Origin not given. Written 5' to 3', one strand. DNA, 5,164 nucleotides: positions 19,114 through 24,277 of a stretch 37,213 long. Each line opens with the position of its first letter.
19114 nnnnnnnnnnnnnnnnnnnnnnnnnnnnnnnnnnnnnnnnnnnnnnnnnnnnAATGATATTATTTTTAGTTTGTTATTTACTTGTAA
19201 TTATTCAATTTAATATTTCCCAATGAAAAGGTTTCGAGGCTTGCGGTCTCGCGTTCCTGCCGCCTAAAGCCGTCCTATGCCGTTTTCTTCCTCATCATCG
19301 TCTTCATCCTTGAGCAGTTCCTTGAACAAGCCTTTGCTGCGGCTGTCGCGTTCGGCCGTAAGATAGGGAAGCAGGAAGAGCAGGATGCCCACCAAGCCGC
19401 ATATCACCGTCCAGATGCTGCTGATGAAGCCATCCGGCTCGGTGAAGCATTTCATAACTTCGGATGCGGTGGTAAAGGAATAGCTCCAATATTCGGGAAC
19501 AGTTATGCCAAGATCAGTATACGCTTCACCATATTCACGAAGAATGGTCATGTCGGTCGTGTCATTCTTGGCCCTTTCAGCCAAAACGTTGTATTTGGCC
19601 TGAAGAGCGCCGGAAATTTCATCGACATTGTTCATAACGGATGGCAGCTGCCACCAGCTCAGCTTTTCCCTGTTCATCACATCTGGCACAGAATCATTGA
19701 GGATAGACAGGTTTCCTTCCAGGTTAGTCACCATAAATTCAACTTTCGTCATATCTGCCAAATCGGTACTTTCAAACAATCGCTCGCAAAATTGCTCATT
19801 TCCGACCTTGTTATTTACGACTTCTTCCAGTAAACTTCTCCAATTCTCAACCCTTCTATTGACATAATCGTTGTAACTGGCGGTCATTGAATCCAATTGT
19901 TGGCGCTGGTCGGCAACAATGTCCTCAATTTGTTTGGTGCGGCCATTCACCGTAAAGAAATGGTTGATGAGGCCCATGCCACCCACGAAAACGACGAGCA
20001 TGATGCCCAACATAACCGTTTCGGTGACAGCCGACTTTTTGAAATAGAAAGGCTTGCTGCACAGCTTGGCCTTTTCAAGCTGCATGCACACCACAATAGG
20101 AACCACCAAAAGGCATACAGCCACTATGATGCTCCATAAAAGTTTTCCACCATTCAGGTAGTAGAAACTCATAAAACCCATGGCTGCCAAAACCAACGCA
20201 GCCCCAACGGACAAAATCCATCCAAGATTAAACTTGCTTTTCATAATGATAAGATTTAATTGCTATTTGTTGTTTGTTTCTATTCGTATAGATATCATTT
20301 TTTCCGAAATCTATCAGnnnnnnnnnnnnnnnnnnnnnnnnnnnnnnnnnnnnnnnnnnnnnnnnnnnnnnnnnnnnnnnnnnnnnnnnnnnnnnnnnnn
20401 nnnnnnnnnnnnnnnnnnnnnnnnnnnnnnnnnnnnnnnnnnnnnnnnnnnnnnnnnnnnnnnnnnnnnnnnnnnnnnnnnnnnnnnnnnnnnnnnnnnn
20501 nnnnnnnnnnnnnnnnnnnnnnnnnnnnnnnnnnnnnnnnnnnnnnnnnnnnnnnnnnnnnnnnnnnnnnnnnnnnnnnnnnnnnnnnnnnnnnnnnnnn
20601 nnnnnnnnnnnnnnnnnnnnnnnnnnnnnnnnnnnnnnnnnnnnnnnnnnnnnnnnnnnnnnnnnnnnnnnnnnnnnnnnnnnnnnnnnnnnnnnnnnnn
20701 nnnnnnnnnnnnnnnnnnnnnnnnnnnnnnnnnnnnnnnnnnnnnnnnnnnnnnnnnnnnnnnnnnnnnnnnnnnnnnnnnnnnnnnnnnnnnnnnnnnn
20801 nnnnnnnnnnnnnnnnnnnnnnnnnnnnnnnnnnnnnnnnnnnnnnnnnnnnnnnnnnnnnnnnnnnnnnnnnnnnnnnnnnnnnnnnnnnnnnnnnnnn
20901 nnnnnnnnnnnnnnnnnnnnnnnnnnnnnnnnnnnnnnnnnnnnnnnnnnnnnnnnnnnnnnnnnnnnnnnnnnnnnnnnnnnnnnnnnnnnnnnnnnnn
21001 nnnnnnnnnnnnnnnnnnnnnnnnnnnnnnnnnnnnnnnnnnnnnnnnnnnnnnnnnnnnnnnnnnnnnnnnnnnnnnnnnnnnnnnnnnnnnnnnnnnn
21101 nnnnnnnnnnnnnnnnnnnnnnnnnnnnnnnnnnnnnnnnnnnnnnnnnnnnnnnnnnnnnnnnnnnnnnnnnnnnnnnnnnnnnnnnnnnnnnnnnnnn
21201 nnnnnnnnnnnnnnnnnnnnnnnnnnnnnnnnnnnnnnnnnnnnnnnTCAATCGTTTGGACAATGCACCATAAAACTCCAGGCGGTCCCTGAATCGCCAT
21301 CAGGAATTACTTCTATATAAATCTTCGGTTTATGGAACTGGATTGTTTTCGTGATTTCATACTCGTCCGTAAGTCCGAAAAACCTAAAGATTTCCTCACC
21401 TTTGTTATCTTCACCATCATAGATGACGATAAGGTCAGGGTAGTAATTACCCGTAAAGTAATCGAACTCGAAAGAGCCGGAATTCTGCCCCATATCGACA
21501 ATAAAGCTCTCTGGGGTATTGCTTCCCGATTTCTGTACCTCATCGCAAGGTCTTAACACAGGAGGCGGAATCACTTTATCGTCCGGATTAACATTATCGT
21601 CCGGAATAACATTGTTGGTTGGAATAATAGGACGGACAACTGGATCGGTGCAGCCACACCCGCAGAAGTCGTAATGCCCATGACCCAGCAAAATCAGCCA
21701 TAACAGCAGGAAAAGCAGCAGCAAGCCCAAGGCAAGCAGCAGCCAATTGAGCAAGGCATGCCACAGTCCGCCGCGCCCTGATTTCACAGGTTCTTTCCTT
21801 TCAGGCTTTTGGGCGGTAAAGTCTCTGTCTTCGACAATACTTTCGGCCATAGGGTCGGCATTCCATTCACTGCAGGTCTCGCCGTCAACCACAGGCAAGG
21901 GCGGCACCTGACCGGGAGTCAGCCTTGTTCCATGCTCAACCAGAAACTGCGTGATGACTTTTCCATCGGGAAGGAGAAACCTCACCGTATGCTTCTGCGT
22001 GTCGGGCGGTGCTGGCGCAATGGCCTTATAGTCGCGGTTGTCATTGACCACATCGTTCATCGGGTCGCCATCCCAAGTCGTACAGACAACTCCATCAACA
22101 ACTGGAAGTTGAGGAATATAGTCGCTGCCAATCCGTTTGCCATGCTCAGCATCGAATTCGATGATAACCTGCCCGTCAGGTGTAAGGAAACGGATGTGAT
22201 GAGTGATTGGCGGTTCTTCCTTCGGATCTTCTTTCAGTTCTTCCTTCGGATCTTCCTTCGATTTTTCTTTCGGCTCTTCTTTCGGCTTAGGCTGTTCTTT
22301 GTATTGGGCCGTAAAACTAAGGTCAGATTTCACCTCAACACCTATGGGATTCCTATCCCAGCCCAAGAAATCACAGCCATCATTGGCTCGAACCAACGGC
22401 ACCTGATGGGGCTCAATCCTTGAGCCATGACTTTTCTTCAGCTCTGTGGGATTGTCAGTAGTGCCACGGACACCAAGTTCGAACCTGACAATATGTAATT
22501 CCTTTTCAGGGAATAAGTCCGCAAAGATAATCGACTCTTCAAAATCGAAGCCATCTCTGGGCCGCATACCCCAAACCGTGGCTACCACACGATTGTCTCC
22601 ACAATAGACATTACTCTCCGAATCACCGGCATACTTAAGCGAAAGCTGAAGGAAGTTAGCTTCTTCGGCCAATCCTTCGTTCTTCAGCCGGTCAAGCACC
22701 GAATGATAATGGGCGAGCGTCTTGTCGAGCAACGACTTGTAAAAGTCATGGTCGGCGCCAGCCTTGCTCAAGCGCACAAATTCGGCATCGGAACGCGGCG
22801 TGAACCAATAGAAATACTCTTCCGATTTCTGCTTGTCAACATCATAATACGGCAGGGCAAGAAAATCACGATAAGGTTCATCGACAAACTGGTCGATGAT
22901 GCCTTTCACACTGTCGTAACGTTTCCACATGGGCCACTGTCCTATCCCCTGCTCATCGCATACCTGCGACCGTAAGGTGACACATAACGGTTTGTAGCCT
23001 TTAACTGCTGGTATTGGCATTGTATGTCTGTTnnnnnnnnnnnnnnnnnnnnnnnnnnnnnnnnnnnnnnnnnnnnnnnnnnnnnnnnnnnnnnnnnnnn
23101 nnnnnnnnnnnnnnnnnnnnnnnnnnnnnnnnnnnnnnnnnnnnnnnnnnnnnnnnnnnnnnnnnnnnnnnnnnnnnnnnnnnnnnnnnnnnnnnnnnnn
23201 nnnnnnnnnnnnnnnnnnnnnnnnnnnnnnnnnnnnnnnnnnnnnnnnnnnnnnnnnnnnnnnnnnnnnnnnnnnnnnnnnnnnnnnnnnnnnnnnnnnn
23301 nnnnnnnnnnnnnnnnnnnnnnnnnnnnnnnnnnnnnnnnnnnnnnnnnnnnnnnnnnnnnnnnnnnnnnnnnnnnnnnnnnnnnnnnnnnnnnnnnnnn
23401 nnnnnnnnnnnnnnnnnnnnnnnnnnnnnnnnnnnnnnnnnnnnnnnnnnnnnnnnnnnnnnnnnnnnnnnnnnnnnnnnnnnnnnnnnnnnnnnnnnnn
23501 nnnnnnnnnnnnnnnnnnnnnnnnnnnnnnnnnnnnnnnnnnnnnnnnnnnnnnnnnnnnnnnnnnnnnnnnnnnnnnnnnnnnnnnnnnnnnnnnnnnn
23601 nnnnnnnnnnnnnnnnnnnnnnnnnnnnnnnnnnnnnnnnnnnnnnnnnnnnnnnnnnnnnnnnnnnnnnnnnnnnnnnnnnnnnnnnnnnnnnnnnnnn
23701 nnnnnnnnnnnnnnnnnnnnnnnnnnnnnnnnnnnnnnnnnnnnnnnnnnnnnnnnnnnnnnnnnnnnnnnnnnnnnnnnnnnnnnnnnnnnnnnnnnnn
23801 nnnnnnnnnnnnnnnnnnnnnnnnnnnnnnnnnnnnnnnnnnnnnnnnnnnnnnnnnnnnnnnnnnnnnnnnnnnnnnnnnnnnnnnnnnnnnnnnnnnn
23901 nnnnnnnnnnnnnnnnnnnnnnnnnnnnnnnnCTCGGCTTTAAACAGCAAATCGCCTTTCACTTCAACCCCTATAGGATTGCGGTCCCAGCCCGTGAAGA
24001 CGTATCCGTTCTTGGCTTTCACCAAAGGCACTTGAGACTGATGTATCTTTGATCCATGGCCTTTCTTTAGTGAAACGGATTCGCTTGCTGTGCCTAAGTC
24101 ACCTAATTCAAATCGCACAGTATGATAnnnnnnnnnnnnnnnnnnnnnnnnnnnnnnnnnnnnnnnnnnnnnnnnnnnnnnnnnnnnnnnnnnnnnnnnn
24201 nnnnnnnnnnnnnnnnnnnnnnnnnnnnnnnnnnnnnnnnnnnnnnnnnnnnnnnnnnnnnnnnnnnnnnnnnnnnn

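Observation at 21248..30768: Srf core in srfB-srfC-srfA'-srfA'' order, with SrfA-like heads fused to B repeats that appear to be cytoplasmic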

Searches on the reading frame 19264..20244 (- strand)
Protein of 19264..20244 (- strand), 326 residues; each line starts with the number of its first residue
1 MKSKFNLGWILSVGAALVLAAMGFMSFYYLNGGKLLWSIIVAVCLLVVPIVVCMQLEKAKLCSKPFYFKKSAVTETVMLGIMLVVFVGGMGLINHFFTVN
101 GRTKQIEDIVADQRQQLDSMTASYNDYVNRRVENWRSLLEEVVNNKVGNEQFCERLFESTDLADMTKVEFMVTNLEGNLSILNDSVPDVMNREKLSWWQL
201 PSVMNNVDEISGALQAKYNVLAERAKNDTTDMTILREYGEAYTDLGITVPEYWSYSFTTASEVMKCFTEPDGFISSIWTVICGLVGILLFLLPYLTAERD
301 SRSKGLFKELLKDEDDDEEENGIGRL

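Call 4: search_protein_families(library=pfam, proteins=[window:19264-20244:-], max_evalue=0.1)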
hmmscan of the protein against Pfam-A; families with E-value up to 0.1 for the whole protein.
window:19264-20244:- (326 aa): 7 families
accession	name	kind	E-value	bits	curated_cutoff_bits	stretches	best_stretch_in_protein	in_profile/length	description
PF04791.21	LMBR1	-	0.0046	16.3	31.9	1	36-149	130-238/510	LMBR1-like membrane protein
PF19529.4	DUF6057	-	0.014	14.8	29.8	1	13-140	162-294/569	Family of unknown function (DUF6057)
PF05529.17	Bap31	-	0.026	14.8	22.7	1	25-97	1-73/138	Bap31/Bap29 transmembrane region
PF16479.10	DUF5056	-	0.038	14.7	28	1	261-291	23-53/93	Domain of unknown function (DUF5056)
PF02554.20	CstA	-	0.041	13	27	1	15-79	166-230/560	Carbon starvation protein CstA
PF07531.19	TAFH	-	0.052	14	27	1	132-186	24-75/90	NHR1 homology to TAF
PF05402.18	PqqD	-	0.069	13.9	23.4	0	206-231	31-56/67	Coenzyme PQQ synthesis protein D (PqqD)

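Call 5: search_protein_families(library=ncbifam, proteins=[window:19264-20244:-], max_evalue=0.1)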
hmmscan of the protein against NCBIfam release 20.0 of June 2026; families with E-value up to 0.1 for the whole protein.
window:19264-20244:- (326 aa): 3 families
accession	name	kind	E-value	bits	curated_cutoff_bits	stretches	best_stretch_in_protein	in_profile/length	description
NF052466.1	CT668_fam_effector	equivalog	0.0021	17.9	335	1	104-173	128-195/224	CT668 family type III secretion system protein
NF046000.1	MAG1210_fam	subfamily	0.016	13.9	275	1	38-123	69-144/550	MAG1210 family protein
NF041554.1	SA1362_fam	subfamily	0.054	13.6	42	0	264-301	18-54/70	SA1362 family protein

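Call 7: search_protein_families(library=padloc, proteins=[window:19264-20244:-], max_evalue=0.01)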
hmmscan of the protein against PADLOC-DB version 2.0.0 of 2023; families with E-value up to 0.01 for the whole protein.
window:19264-20244:- (326 aa): 0 families

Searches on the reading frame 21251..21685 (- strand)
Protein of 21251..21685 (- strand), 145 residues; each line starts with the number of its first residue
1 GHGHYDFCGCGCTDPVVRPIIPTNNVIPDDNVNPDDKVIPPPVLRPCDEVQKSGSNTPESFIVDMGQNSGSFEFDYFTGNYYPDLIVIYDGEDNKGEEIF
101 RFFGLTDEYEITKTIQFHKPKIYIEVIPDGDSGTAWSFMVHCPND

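Call 68: predict_structure(alignment_id=A5)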
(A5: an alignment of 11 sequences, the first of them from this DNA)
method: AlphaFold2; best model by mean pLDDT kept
length: 145 residues; sequences in the alignment: 11
mean_pLDDT: 75.2   pTM: 0.67
mean pLDDT of the five models: 75.2, 74.7, 73.4, 70.3, 68.0
residues with pLDDT >= 90: 66; 70-90: 34; 50-70: 8; < 50: 37
segments of 3 or more residues with pLDDT < 50: 1-37
pLDDT, mean of each block of 10 residues (from residue 1): 31 33 37 50 69 90 92 93 92 93 92 96 93 89 80
secondary structure, 60 per line:
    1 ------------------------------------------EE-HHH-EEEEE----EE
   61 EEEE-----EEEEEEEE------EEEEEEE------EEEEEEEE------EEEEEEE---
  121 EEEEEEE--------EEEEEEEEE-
elements in order: E50-54 E59-64 E70-77 E84-90 E97-104 E111-117 E121-127 E136-144

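Call 71: fold_search(model_id=the predicted structure, library=pdb)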
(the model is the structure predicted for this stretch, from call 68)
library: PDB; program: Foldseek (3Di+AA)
matches with E <= 10: 1829; with E <= 0.001: 24
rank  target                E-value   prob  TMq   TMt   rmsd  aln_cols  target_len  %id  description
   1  1nqj_B                4.6e-05  1.00  0.45  0.55   3.8        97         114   13  CRYSTAL STRUCTURE OF CLOSTRIDIUM HISTOLYTICUM COLG COLLAGENASE COLLAGEN-BINDING DOMAIN 3B AT 1.0 ANGSTROM RESOLUTION I (released 2003-04-15)
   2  1nqj_A                8.9e-05  1.00  0.47  0.66   3.7       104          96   12  CRYSTAL STRUCTURE OF CLOSTRIDIUM HISTOLYTICUM COLG COLLAGENASE COLLAGEN-BINDING DOMAIN 3B AT 1.0 ANGSTROM RESOLUTION I (released 2003-04-15)
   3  1nqd_B                1.2e-04  1.00  0.47  0.57   4.0       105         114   12  CRYSTAL STRUCTURE OF CLOSTRIDIUM HISTOLYTICUM COLG COLLAGENASE COLLAGEN-BINDING DOMAIN 3B AT 1.65 ANGSTROM RESOLUTION  (released 2003-04-15)
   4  2wno                  1.5e-04  1.00  0.42  0.49   5.0       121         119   12  X-ray Structure of CUB_C domain from TSG-6 (released 2010-09-01)
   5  6fzw_D                1.5e-04  1.00  0.44  0.37   5.1       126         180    8  Crystal structure of the metalloproteinase enhancer PCPE-1 bound to the procollagen C propeptide trimer (long) (released 2018-07-11)
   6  3jqw_C                1.6e-04  1.00  0.49  0.57   3.2        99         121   15  Crystal structure of Clostridium histolyticum colH collagenase collagen-binding domain 3 at 2 Angstrom resolution in p (released 2010-09-29)
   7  3jqw_A                1.9e-04  1.00  0.46  0.55   6.0       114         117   16  Crystal structure of Clostridium histolyticum colH collagenase collagen-binding domain 3 at 2 Angstrom resolution in p (released 2010-09-29)
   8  4gza_H                2.4e-04  1.00  0.43  0.51   5.0       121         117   12  Complex of mouse Plexin A2 - Semaphorin 3A - Neuropilin-1 (released 2012-10-17)
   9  2o8o_A                2.5e-04  1.00  0.48  0.60   3.8       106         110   12  Crystal structure of Clostridium histolyticum colg collagenase collagen-binding domain 3B at 1.35 Angstrom resolution  (released 2007-12-11)
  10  1nqd_A                2.7e-04  1.00  0.48  0.61   3.7       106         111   12  CRYSTAL STRUCTURE OF CLOSTRIDIUM HISTOLYTICUM COLG COLLAGENASE COLLAGEN-BINDING DOMAIN 3B AT 1.65 ANGSTROM RESOLUTION  (released 2003-04-15)
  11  9ues_B                3.7e-04  1.00  0.43  0.18   4.5       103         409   13  Crystal structure of an inactive TKSP mutant in complex with the TKS propeptide (released 2026-02-18)
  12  4hpk_B                4.3e-04  1.00  0.47  0.57   3.8       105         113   12  Crystal structure of Clostridium histolyticum colg collagenase collagen-binding domain 3B at 1.35 Angstrom resolution  (released 2012-12-12)
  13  9en2_A                5.7e-04  1.00  0.45  0.29   5.2       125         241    9  Crystal structure of the metalloproteinase enhancer PCPE-1 complexed with nanobodies VHH-H4 and VHH-I5 (released 2024-07-03)
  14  5sv5                  6.0e-04  1.00  0.49  0.63   3.8       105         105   12  1.0 Angstrom Crystal Structure of pre-Peptidase C-terminal Domain of Collagenase from Bacillus anthracis. (released 2016-08-17)
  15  7wqw_A                6.7e-04  1.00  0.41  0.25   4.8       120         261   13  Structure of Active-EP (released 2022-10-26)
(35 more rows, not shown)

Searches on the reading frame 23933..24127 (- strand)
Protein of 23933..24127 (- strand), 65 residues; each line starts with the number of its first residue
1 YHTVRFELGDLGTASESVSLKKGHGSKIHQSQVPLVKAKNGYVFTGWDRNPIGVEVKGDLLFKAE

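Call 45: search_solved_structures(query=A4, max_evalue=1, show_alignments=2)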
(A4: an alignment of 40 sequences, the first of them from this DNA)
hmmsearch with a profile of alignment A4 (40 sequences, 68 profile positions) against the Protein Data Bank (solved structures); distinct sequences matched with E-value up to 1: 9.
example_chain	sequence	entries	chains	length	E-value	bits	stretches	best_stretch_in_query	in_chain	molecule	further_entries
10qi_A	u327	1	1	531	0.0021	21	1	2-53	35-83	exo-alpha-sialidase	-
10qf_A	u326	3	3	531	0.0022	21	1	2-53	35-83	exo-alpha-sialidase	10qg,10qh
2y5p_A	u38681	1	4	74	0.003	20.5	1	3-50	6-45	INTERNALIN B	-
9qr4_A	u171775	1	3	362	0.026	17.5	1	5-50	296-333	Internalin B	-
2y5q_A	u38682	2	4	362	0.046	16.7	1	6-50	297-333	INTERNALIN B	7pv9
7nms_A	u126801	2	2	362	0.055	16.5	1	4-50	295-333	Internalin B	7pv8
9qr5_A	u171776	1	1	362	0.074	16.1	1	11-50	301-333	Internalin B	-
1m9s_A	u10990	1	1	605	0.12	15.4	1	7-50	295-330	Internalin B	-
5wk1_A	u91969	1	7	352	0.3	14.1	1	14-47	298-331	Major Capsid Protein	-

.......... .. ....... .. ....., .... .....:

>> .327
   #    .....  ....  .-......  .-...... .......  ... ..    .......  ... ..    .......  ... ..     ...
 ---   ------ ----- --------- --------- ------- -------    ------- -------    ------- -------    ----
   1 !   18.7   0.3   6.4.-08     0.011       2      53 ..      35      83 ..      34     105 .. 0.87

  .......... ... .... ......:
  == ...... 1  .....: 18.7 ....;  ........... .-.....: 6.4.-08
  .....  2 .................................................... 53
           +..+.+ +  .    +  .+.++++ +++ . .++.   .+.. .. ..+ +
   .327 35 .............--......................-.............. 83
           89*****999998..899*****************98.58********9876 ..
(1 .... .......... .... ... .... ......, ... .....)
